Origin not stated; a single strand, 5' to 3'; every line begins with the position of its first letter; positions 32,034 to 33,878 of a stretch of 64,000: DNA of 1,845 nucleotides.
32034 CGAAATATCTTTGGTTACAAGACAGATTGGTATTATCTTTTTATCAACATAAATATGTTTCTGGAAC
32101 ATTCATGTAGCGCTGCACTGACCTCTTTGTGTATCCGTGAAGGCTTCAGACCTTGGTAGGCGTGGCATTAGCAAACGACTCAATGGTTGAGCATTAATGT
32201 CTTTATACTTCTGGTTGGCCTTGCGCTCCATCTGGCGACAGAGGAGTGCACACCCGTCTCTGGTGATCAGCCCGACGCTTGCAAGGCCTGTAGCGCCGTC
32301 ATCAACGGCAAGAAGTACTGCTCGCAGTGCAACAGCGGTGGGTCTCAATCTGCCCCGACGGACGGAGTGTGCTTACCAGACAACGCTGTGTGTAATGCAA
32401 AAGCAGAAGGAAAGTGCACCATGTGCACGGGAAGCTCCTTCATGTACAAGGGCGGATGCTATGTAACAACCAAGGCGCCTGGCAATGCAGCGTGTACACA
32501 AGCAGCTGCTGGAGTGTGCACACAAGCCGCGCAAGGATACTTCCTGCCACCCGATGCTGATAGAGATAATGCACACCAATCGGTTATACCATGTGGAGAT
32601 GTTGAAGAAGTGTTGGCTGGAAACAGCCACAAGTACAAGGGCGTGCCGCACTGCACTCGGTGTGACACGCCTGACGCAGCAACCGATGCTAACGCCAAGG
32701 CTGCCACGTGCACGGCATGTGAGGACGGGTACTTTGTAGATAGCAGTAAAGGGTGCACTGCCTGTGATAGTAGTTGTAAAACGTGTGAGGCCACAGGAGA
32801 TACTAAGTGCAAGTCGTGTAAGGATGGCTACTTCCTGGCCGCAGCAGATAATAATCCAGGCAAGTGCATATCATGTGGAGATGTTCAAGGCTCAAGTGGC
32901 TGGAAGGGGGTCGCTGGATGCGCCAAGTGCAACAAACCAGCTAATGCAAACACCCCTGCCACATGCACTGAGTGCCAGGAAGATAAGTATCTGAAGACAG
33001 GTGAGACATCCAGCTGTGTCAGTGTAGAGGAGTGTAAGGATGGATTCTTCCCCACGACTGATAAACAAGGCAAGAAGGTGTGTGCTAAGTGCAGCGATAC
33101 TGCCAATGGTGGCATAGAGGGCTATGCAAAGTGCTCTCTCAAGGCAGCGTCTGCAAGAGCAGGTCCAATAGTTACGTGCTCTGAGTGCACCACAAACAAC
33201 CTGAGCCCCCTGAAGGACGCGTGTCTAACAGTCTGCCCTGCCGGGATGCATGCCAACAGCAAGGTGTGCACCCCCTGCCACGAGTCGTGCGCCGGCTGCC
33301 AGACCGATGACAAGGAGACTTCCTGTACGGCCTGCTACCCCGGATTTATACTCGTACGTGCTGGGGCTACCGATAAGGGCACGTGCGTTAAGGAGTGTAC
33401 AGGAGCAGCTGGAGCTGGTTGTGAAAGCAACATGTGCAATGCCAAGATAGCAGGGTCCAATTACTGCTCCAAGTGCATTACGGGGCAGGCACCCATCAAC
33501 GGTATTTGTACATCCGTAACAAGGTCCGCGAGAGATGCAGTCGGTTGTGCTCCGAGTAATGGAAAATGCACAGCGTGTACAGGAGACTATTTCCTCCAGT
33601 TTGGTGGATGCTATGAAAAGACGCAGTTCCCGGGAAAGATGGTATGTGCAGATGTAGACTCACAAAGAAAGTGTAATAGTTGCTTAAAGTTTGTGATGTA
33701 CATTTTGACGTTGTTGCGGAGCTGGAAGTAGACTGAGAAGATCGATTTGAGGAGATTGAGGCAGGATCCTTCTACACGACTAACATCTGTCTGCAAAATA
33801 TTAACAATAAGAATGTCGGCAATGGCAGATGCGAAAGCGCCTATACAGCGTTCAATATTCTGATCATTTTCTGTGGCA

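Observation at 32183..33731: VSP pseudogene inactivated by a 1-nt insertion directly after its ATG and by loss of its membrane anchor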

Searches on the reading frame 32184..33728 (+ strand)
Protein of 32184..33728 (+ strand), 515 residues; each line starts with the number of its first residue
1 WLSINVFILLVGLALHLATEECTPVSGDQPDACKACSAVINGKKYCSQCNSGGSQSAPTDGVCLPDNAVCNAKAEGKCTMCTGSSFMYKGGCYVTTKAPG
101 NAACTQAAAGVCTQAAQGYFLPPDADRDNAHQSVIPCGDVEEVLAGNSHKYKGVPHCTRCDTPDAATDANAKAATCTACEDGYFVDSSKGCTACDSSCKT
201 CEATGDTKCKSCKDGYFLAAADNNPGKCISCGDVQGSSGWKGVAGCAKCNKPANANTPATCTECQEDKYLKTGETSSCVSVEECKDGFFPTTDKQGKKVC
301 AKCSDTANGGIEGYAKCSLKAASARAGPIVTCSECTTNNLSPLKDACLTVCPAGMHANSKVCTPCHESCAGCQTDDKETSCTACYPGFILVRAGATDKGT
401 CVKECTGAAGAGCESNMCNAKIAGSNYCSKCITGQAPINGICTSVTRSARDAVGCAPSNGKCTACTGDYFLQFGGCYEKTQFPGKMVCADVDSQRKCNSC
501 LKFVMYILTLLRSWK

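Call 9: find_homologous_proteins(query=window:32184-33728:+, max_evalue=1e-10)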
Query seq(515 aa) (515 aa): 219 proteins with E <= 1e-10 among 7853 candidates; the best 120 are listed.
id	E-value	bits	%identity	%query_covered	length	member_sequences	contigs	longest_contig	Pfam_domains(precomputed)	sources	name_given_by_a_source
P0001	1.5e-261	887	79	100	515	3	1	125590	PF03302.19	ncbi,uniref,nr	ncbi:Variant-specific surface protein [Giardia duodenalis]|uniref:Variant-specific surface protein n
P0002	3.9e-178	612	62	96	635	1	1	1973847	PF03302.19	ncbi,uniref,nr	ncbi:VSP [Giardia duodenalis]|uniref:VSP n=1 Tax=Giardia intestinalis (strain ATCC 50803 / WB clone 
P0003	2.6e-177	609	58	94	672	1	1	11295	PF03302.19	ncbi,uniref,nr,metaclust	ncbi:Variant-specific surface protein [Giardia duodenalis]|uniref:Variant-specific surface protein n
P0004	3.0e-171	589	58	97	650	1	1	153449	PF03302.19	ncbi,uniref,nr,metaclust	ncbi:VSP [Giardia lamblia P15]|uniref:VSP n=2 Tax=Giardia intestinalis (strain P15) TaxID=658858 Rep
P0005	4.9e-156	539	55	96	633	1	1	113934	PF03302.19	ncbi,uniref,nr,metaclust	ncbi:VSP [Giardia lamblia P15]|uniref:VSP n=1 Tax=Giardia intestinalis (strain P15) TaxID=658858 Rep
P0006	3.2e-155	536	55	97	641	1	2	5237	PF03302.19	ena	-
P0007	4.6e-149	516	54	94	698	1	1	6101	PF03302.19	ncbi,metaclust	ncbi:Variant-specific surface protein, partial [Giardia duodenalis]|metaclust:status=active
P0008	6.2e-142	492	52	95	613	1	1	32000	PF03302.19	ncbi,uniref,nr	ncbi:Variant-specific surface protein [Giardia duodenalis]|uniref:Variant-specific surface protein n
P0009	1.0e-141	492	53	91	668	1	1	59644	PF03302.19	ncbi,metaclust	ncbi:Variant-specific surface protein, partial [Giardia duodenalis]|metaclust:status=active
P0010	7.1e-141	489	40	95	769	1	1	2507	PF03302.19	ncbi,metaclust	ncbi:Variant-specific surface protein, partial [Giardia duodenalis]|metaclust:status=active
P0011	1.4e-140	488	53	90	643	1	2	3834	PF03302.19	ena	-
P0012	1.3e-139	485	57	86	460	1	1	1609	PF03302.19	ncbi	ncbi:VSP, partial [Giardia lamblia P15]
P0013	2.3e-139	484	55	80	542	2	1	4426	PF03302.19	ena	-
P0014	9.5e-138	479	53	86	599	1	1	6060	PF03302.19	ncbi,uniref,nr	ncbi:Variant-specific surface protein [Giardia duodenalis]|uniref:Variant-specific surface protein n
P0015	6.0e-134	466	38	77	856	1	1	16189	PF03302.19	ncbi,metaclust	ncbi:Variant-specific surface protein, partial [Giardia duodenalis]|metaclust:status=active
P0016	6.2e-133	463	42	96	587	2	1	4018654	PF03302.19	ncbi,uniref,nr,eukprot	ncbi:VSP [Giardia duodenalis]|uniref:VSP n=1 Tax=Giardia intestinalis (strain ATCC 50803 / WB clone 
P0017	9.4e-133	462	51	93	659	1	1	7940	PF03302.19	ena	-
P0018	9.5e-133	462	41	90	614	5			PF03302.19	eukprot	eukprot:XP_001703913.1 VSP [Giardia lamblia ATCC 50803]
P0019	4.9e-132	460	52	58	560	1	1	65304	PF03302.19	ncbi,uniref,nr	ncbi:VSP [Giardia lamblia P15]|uniref:VSP n=1 Tax=Giardia intestinalis (strain P15) TaxID=658858 Rep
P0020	3.9e-131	457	53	83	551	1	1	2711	PF03302.19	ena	-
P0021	8.6e-131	456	61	69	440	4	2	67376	PF03302.19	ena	-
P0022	2.5e-130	454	66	67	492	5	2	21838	PF03302.19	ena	-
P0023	9.4e-130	452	50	91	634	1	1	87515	PF03302.19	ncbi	ncbi:Variant-specific surface protein, partial [Giardia duodenalis]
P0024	1.2e-129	452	46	97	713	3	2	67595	PF03302.19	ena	-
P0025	1.5e-126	442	45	70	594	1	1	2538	PF03302.19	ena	-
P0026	2.0e-125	438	62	58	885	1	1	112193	PF03302.19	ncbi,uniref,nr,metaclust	ncbi:Variant-specific surface protein [Giardia duodenalis]|uniref:Variant-specific surface protein n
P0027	5.5e-125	436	47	96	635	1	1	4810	PF03302.19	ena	-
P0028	2.2e-123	431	48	97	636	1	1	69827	PF03302.19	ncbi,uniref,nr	ncbi:VSP [Giardia lamblia P15]|uniref:VSP n=1 Tax=Giardia intestinalis (strain P15) TaxID=658858 Rep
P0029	2.4e-122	428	50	94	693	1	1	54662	PF03302.19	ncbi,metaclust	ncbi:Variant-specific surface protein, partial [Giardia duodenalis]|metaclust:status=active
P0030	2.7e-121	424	51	89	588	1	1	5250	PF03302.19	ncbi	ncbi:Variant-specific surface protein, partial [Giardia duodenalis]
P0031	1.5e-120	422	55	80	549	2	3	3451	PF03302.19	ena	-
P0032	6.7e-120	420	49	91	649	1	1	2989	PF03302.19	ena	-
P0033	7.2e-120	420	57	75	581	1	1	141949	PF03302.19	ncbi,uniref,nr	ncbi:Variant-specific surface protein [Giardia duodenalis]|uniref:Variant-specific surface protein n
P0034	9.1e-118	413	52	78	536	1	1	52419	PF03302.19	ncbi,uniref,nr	ncbi:VSP S8 [Giardia lamblia P15]|uniref:VSP S8 n=1 Tax=Giardia intestinalis (strain P15) TaxID=6588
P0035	8.6e-117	409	46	97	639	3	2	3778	PF03302.19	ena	-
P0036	1.9e-116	408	47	96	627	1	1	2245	PF03302.19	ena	-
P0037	1.0e-115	406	48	91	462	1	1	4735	PF03302.19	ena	-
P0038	2.3e-113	398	47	90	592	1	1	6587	PF03302.19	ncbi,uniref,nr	ncbi:Variant-specific surface protein [Giardia duodenalis]|uniref:Variant-specific surface protein n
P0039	2.5e-112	395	47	90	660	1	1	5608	PF03302.19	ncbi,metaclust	ncbi:Variant-specific surface protein, partial [Giardia duodenalis]|metaclust:status=active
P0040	5.8e-112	393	48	55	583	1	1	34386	PF03302.19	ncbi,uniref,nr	ncbi:VSP [Giardia lamblia P15]|uniref:VSP n=1 Tax=Giardia intestinalis (strain P15) TaxID=658858 Rep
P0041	1.0e-111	393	38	93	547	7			PF03302.19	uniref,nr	uniref:Variant-specific surface protein AS11 n=1 Tax=Giardia intestinalis TaxID=5741 RepID=Q8I8V2_GI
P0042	3.0e-110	388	57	68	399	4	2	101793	PF03302.19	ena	-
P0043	5.4e-110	387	46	93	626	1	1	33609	PF03302.19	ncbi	ncbi:Variant-specific surface protein, partial [Giardia duodenalis]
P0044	6.7e-110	387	44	90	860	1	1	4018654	PF03302.19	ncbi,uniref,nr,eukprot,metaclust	ncbi:High cysteine membrane protein Group 1 [Giardia duodenalis]|uniref:High cysteine membrane prote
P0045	1.3e-109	386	40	91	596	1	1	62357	PF03302.19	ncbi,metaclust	ncbi:Variant-specific surface protein, partial [Giardia duodenalis]|metaclust:status=active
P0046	1.3e-109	386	57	57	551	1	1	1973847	PF03302.19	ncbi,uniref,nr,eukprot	ncbi:VSP [Giardia duodenalis]|uniref:VSP n=1 Tax=Giardia intestinalis (strain ATCC 50803 / WB clone 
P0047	1.2e-104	369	56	68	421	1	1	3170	PF03302.19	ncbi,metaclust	ncbi:Variant-specific surface protein, partial [Giardia duodenalis]|metaclust:status=active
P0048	1.3e-104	369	44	92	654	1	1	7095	PF03302.19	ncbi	ncbi:Variant-specific surface protein, partial [Giardia duodenalis]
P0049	1.6e-104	369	45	97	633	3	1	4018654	PF03302.19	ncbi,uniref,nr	ncbi:VSP S8 [Giardia duodenalis]|uniref:VSP S8 n=2 Tax=Giardia intestinalis TaxID=5741 RepID=A0A644F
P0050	5.2e-104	367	44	94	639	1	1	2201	PF03302.19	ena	-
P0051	1.7e-103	366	44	96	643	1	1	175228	PF03302.19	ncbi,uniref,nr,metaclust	ncbi:High cysteine membrane protein Group 6 [Giardia lamblia P15]|uniref:High cysteine membrane prot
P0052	2.2e-103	365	47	91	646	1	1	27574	PF03302.19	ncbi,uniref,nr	ncbi:Variant-specific surface protein [Giardia duodenalis]|uniref:Variant-specific surface protein n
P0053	2.2e-102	362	44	97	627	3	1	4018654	PF03302.19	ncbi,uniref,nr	ncbi:VSP with INR [Giardia duodenalis]|uniref:VSP with INR n=2 Tax=Giardia intestinalis TaxID=5741 R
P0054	7.3e-102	360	44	90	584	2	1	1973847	PF03302.19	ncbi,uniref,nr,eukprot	ncbi:High cysteine membrane protein Group 6 [Giardia duodenalis]|uniref:High cysteine membrane prote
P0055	2.1e-100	355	50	69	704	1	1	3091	PF03302.19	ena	-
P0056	5.0e-100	354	43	92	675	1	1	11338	PF03302.19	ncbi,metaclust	ncbi:Variant-specific surface protein, partial [Giardia duodenalis]|metaclust:status=active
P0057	4.5e-99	351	53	63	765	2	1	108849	PF03302.19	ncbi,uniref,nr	ncbi:Variant-specific surface protein [Giardia duodenalis]|uniref:Variant-specific surface protein n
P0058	2.3e-97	345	44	96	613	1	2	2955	PF03302.19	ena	-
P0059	2.3e-97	345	41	89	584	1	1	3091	PF03302.19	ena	-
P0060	4.6e-97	344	43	91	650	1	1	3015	PF03302.19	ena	-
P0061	7.8e-97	344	49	71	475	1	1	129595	PF03302.19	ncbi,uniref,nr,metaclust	ncbi:VSP [Giardia lamblia P15]|uniref:VSP n=1 Tax=Giardia intestinalis (strain P15) TaxID=658858 Rep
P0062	2.1e-96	342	44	92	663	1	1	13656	PF03302.19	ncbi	ncbi:Variant-specific surface protein, partial [Giardia duodenalis]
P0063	1.1e-95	340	54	64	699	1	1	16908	PF03302.19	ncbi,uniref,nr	ncbi:Variant-specific surface protein [Giardia duodenalis]|uniref:Variant-specific surface protein n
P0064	2.8e-91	325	41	94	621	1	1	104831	PF03302.19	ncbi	ncbi:Variant-specific surface protein, partial [Giardia duodenalis]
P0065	5.5e-91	324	49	65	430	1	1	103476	PF03302.19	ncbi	ncbi:Variant-specific surface protein, partial [Giardia duodenalis]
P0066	1.5e-89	319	41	96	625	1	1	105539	PF03302.19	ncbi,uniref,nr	ncbi:VSP S8 [Giardia lamblia P15]|uniref:VSP S8 n=1 Tax=Giardia intestinalis (strain P15) TaxID=6588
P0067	4.7e-89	318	50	57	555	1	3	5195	PF03302.19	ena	-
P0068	3.8e-86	308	43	90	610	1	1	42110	PF03302.19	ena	-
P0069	4.6e-86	308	50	62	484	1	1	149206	PF03302.19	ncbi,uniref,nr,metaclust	ncbi:Variant-specific surface protein [Giardia duodenalis]|uniref:Variant-specific surface protein n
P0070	5.1e-86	308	50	67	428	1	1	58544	PF03302.19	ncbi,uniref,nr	ncbi:Variant-specific surface protein [Giardia duodenalis]|uniref:Variant-specific surface protein n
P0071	7.6e-86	307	40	97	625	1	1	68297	PF03302.19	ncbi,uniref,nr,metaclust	ncbi:VSP S8 [Giardia lamblia P15]|uniref:VSP S8 n=1 Tax=Giardia intestinalis (strain P15) TaxID=6588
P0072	9.2e-86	307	50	66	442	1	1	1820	PF03302.19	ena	-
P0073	3.4e-84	302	39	93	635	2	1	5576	PF03302.19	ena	-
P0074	5.8e-84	301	38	96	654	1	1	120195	PF03302.19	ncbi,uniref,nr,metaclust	ncbi:VSP [Giardia lamblia P15]|uniref:VSP n=1 Tax=Giardia intestinalis (strain P15) TaxID=658858 Rep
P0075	1.2e-83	300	53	59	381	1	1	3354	PF03302.19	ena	-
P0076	3.2e-83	299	48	63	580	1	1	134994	PF03302.19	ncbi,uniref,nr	ncbi:VSP with INR [Giardia lamblia P15]|uniref:VSP with INR n=1 Tax=Giardia intestinalis (strain P15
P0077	3.7e-82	295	50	65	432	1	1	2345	PF03302.19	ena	-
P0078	6.6e-81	291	58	50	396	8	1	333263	PF03302.19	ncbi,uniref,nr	ncbi:Variant-specific surface protein [Giardia duodenalis]|uniref:Variant-specific surface protein n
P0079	2.3e-80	289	50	63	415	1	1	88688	PF03302.19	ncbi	ncbi:Variant-specific surface protein, partial [Giardia duodenalis]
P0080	3.0e-80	289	52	56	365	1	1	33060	PF03302.19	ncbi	ncbi:Variant-specific surface protein, partial [Giardia duodenalis]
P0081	4.1e-80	288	38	90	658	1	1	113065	PF03302.19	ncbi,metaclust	ncbi:Variant-specific surface protein, partial [Giardia duodenalis]|metaclust:status=active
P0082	3.2e-79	285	43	80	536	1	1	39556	PF03302.19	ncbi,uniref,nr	ncbi:Variant-specific surface protein [Giardia duodenalis]|uniref:Variant-specific surface protein n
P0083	4.8e-79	285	39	93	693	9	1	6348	PF03302.19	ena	-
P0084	7.3e-79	284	40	91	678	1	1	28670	PF03302.19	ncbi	ncbi:Variant-specific surface protein, partial [Giardia duodenalis]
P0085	8.3e-79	284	45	57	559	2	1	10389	PF03302.19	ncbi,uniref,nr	ncbi:Variant-specific surface protein [Giardia duodenalis]|uniref:Variant-specific surface protein n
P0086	5.0e-78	281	43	80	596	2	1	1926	PF03302.19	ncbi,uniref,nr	ncbi:VSP [Giardia duodenalis ATCC 50581]|uniref:VSP n=1 Tax=Giardia intestinalis (strain ATCC 50581 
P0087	5.6e-78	281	47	64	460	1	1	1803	PF03302.19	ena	-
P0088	8.9e-78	281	45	57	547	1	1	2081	PF03302.19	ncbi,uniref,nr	ncbi:Variant-specific surface protein [Giardia duodenalis]|uniref:Variant-specific surface protein n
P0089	3.7e-76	275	44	64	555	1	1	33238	PF03302.19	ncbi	ncbi:Variant-specific surface protein, partial [Giardia duodenalis]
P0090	8.6e-76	274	46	58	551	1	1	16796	PF03302.19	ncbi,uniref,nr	ncbi:Variant-specific surface protein [Giardia duodenalis]|uniref:Variant-specific surface protein n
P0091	9.5e-76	274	52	58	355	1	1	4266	PF03302.19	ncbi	ncbi:Variant-specific surface protein, partial [Giardia duodenalis]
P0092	1.3e-75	273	43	64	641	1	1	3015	PF03302.19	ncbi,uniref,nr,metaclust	ncbi:Variant-specific surface protein [Giardia duodenalis]|uniref:Variant-specific surface protein n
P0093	4.2e-75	272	47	65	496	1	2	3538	PF03302.19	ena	-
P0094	5.5e-75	271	39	88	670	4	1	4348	PF03302.19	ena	-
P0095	7.7e-75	271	49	59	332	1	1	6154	PF03302.19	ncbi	ncbi:Variant-specific surface protein, partial [Giardia duodenalis]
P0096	1.1e-74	270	48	59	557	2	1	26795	PF03302.19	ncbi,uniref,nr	ncbi:Variant-specific surface protein [Giardia duodenalis]|uniref:Variant-specific surface protein n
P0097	5.9e-74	268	48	58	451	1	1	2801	PF03302.19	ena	-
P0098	9.8e-73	264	36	94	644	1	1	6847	PF03302.19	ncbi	ncbi:Variant-specific surface protein, partial [Giardia duodenalis]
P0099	4.8e-72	262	53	54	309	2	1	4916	PF03302.19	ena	-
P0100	5.2e-72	262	53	50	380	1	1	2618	PF03302.19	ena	-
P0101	2.4e-71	259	44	62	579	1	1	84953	PF03302.19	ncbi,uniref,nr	ncbi:VSP with INR [Giardia lamblia P15]|uniref:VSP with INR n=1 Tax=Giardia intestinalis (strain P15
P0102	3.4e-71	259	47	58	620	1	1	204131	PF03302.19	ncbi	ncbi:Variant-specific surface protein, partial [Giardia duodenalis]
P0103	6.5e-71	258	40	75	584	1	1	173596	PF03302.19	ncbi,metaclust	ncbi:Variant-specific surface protein, partial [Giardia duodenalis]|metaclust:status=active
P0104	3.1e-70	256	40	97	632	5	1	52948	PF03302.19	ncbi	ncbi:Variant-specific surface protein, partial [Giardia duodenalis]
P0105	8.3e-70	254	43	63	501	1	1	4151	PF03302.19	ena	-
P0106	6.4e-69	251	48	38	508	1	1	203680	PF03302.19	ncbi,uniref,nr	ncbi:Variant-specific surface protein [Giardia duodenalis]|uniref:Variant-specific surface protein n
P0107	9.7e-69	251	52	37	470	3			PF03302.19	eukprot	eukprot:XP_001708541.1 VSP [Giardia lamblia ATCC 50803]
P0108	2.6e-66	243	41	67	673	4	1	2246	PF03302.19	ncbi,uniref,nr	ncbi:VSP [Giardia duodenalis ATCC 50581]|uniref:VSP n=1 Tax=Giardia intestinalis (strain ATCC 50581 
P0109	4.9e-66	242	44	59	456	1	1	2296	PF03302.19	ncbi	ncbi:Variant-specific surface protein, partial [Giardia duodenalis]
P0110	1.4e-65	240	36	91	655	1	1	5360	PF03302.19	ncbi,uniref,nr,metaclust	ncbi:Variant-specific surface protein [Giardia duodenalis]|uniref:Variant-specific surface protein n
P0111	2.6e-65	240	36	91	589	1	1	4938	PF03302.19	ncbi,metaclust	ncbi:Variant-specific surface protein, partial [Giardia duodenalis]|metaclust:status=active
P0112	8.5e-65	238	41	72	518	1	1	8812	PF03302.19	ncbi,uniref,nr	ncbi:Variant-specific surface protein [Giardia duodenalis]|uniref:Variant-specific surface protein n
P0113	1.1e-64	238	35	94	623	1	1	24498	PF03302.19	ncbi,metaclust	ncbi:Variant-specific surface protein, partial [Giardia duodenalis]|metaclust:status=active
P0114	1.4e-64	237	45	38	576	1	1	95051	PF03302.19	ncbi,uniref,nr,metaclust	ncbi:VSP [Giardia lamblia P15]|uniref:VSP n=1 Tax=Giardia intestinalis (strain P15) TaxID=658858 Rep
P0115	2.3e-64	236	37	96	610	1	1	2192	PF03302.19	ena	-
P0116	2.1e-63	233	36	97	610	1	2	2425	PF03302.19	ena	-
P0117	2.9e-63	233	43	64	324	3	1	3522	PF03302.19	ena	-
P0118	2.1e-62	230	65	34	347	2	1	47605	PF03302.19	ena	-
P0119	3.0e-61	226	44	69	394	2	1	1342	PF03302.19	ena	-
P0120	4.4e-60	222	33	91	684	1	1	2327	PF03302.19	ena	-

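Call 11: find_encoding_contigs(protein=P0001, flank=10000, max_places=6)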
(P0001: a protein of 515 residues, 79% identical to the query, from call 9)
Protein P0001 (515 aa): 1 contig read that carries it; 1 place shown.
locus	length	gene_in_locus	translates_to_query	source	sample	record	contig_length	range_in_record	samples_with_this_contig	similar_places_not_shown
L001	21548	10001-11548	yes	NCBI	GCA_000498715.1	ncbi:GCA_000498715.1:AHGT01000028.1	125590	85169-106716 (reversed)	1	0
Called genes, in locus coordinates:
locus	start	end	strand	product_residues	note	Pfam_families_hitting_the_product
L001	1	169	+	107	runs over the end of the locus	PF03645:Tctex-1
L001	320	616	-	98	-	-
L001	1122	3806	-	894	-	PF00069:Pkinase, PF07714:PK_Tyr_Ser-Thr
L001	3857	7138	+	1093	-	PF25024:EGF_TEN (faint), PF07974:EGF_2 (faint), PF23106:EGF_Teneurin (weak)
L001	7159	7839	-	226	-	-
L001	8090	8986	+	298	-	PF00112:Peptidase_C1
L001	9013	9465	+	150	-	-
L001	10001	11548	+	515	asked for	PF03302:VSP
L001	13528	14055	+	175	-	-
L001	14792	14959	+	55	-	-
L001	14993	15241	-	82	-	-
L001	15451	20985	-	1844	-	-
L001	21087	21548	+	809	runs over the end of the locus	PF00069:Pkinase, PF07714:PK_Tyr_Ser-Thr, PF13606:Ank_3 (faint), PF12796:Ank_2, PF13637:Ank_4 (faint), PF00023:Ank (faint), PF13857:Ank_5 (faint), PF12796:Ank_2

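Call 15: find_encoding_contigs(protein=P0040, flank=10000, max_places=3)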
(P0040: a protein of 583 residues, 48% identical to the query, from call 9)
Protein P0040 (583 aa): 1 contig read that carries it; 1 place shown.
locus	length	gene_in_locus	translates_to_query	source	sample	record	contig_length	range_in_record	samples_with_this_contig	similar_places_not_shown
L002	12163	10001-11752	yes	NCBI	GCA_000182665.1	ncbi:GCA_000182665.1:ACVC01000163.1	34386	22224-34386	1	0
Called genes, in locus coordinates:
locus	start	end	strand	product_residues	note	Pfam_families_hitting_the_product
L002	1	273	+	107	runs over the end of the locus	PF03645:Tctex-1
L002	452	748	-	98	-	-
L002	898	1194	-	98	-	-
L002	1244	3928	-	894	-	PF00069:Pkinase, PF07714:PK_Tyr_Ser-Thr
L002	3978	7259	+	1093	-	PF25024:EGF_TEN (faint), PF07974:EGF_2 (faint), PF23106:EGF_Teneurin (weak)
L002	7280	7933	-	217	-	-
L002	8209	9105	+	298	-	PF03051:Peptidase_C1_2 (faint), PF00112:Peptidase_C1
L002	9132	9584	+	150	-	-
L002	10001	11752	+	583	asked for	PF03302:VSP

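Call 20: find_encoding_contigs(protein=P0002, flank=5000, max_places=3)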
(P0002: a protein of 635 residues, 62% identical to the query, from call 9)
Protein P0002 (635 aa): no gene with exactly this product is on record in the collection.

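Call 21: find_encoding_contigs(protein=P0004, flank=5000, max_places=3)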
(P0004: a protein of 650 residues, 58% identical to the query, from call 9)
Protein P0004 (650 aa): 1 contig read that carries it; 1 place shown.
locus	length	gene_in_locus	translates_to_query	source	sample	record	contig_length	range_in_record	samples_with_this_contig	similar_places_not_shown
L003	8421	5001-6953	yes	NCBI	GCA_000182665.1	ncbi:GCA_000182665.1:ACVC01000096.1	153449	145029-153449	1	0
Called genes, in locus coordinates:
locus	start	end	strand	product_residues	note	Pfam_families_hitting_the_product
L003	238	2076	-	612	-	PF03302:VSP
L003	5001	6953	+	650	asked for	PF03302:VSP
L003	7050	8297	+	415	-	PF00069:Pkinase, PF07714:PK_Tyr_Ser-Thr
